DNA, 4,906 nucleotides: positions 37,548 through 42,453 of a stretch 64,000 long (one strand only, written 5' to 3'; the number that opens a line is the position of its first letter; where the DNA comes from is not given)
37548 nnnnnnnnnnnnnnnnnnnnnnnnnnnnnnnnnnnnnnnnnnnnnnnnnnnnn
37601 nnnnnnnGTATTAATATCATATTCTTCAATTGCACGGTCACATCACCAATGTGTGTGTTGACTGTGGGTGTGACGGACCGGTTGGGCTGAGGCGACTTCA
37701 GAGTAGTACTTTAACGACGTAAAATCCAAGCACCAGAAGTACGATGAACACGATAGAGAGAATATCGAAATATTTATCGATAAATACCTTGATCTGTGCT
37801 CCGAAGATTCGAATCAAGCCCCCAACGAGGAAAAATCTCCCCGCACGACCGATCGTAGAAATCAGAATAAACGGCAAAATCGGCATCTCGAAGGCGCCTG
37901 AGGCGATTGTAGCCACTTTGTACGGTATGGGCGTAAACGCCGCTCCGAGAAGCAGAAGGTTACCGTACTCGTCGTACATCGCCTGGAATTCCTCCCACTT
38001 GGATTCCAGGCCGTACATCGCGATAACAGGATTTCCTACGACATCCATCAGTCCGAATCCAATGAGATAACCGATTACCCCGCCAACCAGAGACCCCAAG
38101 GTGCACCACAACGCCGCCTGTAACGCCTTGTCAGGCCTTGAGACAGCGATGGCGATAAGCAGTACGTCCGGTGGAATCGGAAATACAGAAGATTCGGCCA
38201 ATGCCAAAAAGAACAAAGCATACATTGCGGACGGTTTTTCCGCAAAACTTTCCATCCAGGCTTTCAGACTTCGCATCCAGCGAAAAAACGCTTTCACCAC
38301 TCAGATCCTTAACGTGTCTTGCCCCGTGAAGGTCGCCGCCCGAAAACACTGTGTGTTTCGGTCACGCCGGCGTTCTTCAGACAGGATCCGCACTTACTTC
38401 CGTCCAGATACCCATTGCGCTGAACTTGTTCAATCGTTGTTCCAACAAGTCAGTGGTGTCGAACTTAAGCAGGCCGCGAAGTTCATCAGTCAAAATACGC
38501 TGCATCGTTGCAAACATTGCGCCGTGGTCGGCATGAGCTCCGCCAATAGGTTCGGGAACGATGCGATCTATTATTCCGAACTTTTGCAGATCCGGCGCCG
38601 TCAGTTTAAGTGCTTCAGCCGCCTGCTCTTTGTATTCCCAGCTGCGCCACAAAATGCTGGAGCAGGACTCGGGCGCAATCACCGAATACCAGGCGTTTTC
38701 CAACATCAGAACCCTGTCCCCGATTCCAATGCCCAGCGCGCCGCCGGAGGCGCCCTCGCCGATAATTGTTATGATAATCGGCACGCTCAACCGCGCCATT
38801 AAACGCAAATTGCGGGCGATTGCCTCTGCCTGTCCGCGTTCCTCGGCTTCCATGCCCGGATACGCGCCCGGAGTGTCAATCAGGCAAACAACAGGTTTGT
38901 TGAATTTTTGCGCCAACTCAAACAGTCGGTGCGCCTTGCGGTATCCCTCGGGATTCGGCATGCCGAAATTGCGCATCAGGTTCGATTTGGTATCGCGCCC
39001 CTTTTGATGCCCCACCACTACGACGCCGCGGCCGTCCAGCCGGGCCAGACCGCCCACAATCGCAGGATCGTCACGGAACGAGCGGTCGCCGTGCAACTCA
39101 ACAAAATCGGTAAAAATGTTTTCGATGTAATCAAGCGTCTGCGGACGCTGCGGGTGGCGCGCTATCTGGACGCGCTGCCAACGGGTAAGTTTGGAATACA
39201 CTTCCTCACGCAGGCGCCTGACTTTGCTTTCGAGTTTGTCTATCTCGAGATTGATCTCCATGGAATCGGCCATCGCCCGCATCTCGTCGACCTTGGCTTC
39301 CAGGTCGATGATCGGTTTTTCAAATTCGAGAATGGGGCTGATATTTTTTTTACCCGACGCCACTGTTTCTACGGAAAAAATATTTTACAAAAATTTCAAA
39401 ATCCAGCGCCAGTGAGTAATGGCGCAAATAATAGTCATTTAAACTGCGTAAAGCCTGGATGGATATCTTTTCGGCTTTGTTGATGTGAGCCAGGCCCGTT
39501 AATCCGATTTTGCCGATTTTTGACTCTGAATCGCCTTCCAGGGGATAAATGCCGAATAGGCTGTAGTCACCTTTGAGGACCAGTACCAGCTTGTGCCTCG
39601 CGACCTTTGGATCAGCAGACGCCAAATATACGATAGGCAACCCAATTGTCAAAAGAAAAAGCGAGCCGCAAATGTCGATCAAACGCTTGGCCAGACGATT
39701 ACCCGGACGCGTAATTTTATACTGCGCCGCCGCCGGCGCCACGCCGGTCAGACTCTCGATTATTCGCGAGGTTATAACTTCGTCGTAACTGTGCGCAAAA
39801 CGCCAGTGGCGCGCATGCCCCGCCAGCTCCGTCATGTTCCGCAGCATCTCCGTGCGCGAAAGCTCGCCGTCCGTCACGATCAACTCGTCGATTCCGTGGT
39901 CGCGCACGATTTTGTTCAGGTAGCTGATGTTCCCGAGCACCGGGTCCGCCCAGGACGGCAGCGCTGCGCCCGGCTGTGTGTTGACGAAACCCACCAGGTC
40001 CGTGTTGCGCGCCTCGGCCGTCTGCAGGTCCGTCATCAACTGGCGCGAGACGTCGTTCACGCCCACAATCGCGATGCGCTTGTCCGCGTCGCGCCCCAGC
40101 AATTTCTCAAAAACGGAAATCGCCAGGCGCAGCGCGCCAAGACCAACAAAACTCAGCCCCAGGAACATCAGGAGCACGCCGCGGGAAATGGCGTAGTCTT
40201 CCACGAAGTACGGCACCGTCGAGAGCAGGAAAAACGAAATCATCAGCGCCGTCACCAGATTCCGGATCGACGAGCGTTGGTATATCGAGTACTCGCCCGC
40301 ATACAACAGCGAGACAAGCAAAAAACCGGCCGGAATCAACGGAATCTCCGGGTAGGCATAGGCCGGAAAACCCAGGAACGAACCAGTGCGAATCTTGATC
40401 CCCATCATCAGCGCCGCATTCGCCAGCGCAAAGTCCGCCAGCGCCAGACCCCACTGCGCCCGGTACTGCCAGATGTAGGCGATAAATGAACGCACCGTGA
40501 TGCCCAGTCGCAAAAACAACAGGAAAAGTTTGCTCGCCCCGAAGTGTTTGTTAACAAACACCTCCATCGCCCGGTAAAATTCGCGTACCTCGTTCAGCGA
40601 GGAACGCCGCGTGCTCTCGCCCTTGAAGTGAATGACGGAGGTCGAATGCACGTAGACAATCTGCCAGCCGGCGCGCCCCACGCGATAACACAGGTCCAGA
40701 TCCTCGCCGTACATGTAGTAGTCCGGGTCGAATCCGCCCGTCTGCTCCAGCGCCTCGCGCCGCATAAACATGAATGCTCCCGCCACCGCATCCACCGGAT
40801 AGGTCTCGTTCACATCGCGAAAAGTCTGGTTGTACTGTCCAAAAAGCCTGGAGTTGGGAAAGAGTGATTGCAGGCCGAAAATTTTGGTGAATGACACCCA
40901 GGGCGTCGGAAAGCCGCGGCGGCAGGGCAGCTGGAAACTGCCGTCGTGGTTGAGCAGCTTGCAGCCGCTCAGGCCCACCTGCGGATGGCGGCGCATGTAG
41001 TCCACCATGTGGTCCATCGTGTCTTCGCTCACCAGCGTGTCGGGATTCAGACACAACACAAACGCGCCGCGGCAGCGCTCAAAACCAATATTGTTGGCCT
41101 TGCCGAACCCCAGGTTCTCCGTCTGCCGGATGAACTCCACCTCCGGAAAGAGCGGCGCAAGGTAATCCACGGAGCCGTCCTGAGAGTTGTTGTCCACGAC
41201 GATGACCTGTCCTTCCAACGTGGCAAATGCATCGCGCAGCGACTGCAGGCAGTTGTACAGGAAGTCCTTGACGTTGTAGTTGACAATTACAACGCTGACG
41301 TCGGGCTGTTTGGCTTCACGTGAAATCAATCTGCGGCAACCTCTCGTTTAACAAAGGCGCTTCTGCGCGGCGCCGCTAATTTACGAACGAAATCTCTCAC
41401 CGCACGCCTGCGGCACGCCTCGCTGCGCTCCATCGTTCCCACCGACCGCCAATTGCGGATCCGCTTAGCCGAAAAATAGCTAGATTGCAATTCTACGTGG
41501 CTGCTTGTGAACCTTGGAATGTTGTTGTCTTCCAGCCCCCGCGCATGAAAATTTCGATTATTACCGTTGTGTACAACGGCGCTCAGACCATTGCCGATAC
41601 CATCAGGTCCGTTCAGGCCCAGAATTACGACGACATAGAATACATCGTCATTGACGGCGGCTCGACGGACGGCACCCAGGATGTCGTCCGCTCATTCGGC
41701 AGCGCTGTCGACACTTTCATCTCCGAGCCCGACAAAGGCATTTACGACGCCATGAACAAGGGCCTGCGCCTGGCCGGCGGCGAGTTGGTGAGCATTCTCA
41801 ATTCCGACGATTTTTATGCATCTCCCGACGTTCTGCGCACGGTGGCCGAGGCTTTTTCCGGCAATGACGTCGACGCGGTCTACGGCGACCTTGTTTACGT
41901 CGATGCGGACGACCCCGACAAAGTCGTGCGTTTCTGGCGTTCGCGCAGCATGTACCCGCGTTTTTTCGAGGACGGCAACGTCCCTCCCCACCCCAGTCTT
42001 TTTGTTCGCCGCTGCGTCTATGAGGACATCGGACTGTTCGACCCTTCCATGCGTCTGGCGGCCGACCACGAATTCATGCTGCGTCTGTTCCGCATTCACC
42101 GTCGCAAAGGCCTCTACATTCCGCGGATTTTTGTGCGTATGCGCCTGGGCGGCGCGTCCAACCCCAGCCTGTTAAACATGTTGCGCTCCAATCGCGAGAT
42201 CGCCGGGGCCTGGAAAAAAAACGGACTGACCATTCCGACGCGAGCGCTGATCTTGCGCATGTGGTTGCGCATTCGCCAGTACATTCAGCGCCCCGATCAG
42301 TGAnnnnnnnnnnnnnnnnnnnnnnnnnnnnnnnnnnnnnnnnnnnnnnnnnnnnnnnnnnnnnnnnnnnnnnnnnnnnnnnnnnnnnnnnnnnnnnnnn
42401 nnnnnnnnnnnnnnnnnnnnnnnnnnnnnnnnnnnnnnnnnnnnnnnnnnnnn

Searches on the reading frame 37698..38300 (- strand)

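Call 76: search_protein_families(library=pfam, proteins=[window:37698-38300:-], max_evalue=0.01)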
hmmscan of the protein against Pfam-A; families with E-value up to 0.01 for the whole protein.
window:37698-38300:- (200 aa): 1 family
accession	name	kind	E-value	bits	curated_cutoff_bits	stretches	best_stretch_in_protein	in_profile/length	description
PF09335.16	VTT_dom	-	2.7e-12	47.7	33.9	1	42-160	1-118/123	VTT domain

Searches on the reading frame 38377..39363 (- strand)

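Call 76: search_protein_families(library=pfam, proteins=[window:38377-39363:-], max_evalue=0.01)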
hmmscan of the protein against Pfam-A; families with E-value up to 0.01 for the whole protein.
window:38377-39363:- (328 aa): 3 families
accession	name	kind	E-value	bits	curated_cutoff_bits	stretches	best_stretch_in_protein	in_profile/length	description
PF03255.19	ACCA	-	2.2e-146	487.4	23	1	12-318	2-310/310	Acetyl co-enzyme A carboxylase carboxyltransferase-like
PF01039.27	Carboxyl_trans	-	4.3e-17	62.3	22.3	1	101-248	283-426/493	Carboxyl transferase domain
PF06833.16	MdcE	-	0.0016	18.7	32.7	1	150-262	21-138/196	Malonate decarboxylase gamma subunit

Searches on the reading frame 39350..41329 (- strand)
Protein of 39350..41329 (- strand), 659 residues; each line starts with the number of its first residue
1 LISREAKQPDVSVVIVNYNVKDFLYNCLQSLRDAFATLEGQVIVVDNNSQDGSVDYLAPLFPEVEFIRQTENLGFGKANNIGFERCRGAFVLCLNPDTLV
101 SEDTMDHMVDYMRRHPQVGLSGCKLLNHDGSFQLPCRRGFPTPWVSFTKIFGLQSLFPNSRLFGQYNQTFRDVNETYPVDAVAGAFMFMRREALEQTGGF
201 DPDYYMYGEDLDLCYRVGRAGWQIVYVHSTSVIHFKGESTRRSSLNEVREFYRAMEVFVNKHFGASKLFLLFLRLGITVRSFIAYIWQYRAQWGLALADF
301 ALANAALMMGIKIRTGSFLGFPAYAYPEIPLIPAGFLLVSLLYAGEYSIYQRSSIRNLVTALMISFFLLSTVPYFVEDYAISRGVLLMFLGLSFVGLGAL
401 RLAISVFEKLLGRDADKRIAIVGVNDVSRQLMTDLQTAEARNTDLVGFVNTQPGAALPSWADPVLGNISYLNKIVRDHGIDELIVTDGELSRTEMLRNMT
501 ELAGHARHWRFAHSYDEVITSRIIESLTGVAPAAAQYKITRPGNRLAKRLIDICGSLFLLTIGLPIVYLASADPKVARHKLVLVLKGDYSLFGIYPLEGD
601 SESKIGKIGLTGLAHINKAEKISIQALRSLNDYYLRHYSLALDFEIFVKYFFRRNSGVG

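Call 76: search_protein_families(library=pfam, proteins=[window:39350-41329:-], max_evalue=0.01)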
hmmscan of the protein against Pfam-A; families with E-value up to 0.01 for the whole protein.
window:39350-41329:- (659 aa): 8 families
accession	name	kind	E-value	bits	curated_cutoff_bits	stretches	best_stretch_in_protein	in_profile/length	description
PF00535.33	Glycos_transf_2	-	5.7e-24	85.4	23.3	1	12-196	1-166/168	Glycosyl transferase family 2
PF13641.12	Glyco_tranf_2_3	-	4.4e-22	79.7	27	1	9-241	1-218/230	Glycosyltransferase like family 2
PF13727.12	CoA_binding_3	-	3.3e-10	40.7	25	1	353-486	16-148/175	CoA-binding domain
PF13632.12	Glyco_trans_2_3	-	2.4e-08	34.5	27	1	91-270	2-152/198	Glycosyl transferase family group 2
PF02397.22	Bac_transf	-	1.5e-07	31.6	27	1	581-651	94-174/179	Bacterial sugar transferase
PF13506.12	Glyco_transf_21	-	8e-07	29.1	21.7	1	177-232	97-152/174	Glycosyl transferase family 21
PF10111.15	Glyco_tranf_2_2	-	4.3e-06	26.8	27.3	1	13-110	2-104/276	Glycosyltransferase like family 2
PF02709.20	Glyco_transf_7C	-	1.2e-05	25.3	23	1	169-229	6-67/78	N-terminal domain of galactosyltransferase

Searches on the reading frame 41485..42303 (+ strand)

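Call 76: search_protein_families(library=pfam, proteins=[window:41485-42303:+], max_evalue=0.01)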
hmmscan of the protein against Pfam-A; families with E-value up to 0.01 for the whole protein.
window:41485-42303:+ (272 aa): 3 families
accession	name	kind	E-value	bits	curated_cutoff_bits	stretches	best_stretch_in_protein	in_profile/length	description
PF00535.33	Glycos_transf_2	-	1e-24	87.8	23.3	1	24-159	1-138/168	Glycosyl transferase family 2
PF10111.15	Glyco_tranf_2_2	-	2e-09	37.8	27.3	1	24-122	1-104/276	Glycosyltransferase like family 2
PF13641.12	Glyco_tranf_2_3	-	4.6e-07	30.5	27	1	23-218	3-210/230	Glycosyltransferase like family 2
